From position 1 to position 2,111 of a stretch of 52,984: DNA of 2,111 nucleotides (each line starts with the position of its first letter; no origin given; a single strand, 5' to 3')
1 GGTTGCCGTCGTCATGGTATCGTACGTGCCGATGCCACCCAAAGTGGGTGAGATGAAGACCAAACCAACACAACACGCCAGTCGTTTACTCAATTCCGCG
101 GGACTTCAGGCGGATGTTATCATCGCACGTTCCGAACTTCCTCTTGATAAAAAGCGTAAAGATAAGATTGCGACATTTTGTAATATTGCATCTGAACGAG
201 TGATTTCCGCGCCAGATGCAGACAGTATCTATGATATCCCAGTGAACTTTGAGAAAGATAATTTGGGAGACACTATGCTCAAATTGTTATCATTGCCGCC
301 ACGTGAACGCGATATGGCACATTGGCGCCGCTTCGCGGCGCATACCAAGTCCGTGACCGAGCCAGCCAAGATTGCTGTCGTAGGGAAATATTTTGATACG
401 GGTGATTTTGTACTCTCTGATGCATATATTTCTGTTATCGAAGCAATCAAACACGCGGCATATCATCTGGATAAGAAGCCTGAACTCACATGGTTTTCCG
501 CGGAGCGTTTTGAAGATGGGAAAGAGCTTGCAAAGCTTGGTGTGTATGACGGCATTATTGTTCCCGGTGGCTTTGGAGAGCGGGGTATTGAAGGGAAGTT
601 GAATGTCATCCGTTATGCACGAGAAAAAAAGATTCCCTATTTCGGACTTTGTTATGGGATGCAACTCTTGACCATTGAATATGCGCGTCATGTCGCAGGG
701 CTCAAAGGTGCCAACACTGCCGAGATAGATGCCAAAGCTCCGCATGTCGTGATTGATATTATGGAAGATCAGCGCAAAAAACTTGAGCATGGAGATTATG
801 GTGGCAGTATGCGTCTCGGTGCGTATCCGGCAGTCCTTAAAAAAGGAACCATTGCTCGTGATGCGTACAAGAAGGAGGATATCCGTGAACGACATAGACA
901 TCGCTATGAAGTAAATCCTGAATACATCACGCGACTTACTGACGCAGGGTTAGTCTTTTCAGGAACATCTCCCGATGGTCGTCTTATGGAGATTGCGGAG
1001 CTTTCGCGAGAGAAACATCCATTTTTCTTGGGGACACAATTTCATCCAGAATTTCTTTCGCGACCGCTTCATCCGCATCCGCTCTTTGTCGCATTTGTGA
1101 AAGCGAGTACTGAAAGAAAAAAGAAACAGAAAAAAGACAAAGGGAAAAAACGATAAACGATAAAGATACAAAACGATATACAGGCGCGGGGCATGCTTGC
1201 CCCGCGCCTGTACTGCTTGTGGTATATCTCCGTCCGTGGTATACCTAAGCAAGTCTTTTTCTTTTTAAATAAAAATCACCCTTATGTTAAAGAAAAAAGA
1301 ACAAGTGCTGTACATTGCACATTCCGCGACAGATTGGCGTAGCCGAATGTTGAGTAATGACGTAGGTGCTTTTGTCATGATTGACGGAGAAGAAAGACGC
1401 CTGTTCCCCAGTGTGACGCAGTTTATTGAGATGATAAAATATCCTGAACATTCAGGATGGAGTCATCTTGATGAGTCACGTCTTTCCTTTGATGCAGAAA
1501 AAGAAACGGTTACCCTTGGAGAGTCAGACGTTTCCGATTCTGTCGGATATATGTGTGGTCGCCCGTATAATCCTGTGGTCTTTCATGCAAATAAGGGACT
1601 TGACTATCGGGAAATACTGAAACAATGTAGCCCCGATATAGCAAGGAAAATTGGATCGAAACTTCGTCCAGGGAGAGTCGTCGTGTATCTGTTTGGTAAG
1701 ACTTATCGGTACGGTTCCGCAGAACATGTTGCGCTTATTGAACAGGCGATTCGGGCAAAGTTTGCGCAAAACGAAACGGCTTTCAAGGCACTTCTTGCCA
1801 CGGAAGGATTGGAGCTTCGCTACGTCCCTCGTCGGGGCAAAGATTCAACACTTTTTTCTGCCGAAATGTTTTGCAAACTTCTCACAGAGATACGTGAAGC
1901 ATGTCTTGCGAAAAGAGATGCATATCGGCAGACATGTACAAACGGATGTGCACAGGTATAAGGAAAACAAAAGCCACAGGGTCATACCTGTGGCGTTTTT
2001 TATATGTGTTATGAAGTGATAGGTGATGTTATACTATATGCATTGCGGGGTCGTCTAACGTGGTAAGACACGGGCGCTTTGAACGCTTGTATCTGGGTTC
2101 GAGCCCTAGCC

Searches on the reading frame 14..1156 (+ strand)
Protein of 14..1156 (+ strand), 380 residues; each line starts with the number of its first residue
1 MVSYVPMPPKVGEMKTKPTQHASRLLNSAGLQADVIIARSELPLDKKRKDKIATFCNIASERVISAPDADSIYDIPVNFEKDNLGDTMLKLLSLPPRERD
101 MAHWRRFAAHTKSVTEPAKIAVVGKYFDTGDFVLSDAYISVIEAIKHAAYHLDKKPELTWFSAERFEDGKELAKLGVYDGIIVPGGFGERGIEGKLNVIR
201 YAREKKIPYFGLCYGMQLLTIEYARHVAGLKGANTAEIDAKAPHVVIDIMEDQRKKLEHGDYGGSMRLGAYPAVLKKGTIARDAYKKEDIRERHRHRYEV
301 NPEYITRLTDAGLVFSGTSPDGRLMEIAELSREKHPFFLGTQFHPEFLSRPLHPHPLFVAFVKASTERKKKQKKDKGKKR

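Call 62: search_protein_families(library=pfam, proteins=[window:14-1156:+])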
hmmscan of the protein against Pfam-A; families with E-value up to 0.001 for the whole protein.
window:14-1156:+ (380 aa): 3 families
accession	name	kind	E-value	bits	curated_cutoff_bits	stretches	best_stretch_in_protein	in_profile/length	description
PF00117.34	GATase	-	3.4e-38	131.7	22.8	1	134-363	2-189/190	Glutamine amidotransferase class-I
PF06418.20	CTP_synth_N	-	4.2e-24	85.8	26.1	1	2-94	173-265/265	CTP synthase N-terminus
PF07722.19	Peptidase_C26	-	1.8e-07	31.6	20.5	1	195-346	94-219/219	Peptidase C26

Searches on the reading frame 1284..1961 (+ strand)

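Call 62: search_protein_families(library=pfam, proteins=[window:1284-1961:+])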
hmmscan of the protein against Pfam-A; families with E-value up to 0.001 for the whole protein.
window:1284-1961:+ (225 aa): 1 family
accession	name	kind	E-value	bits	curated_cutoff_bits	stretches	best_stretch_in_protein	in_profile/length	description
PF08010.17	Phage_30_3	-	0.00043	20.5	36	1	116-205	47-138/138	Bacteriophage protein GP30.3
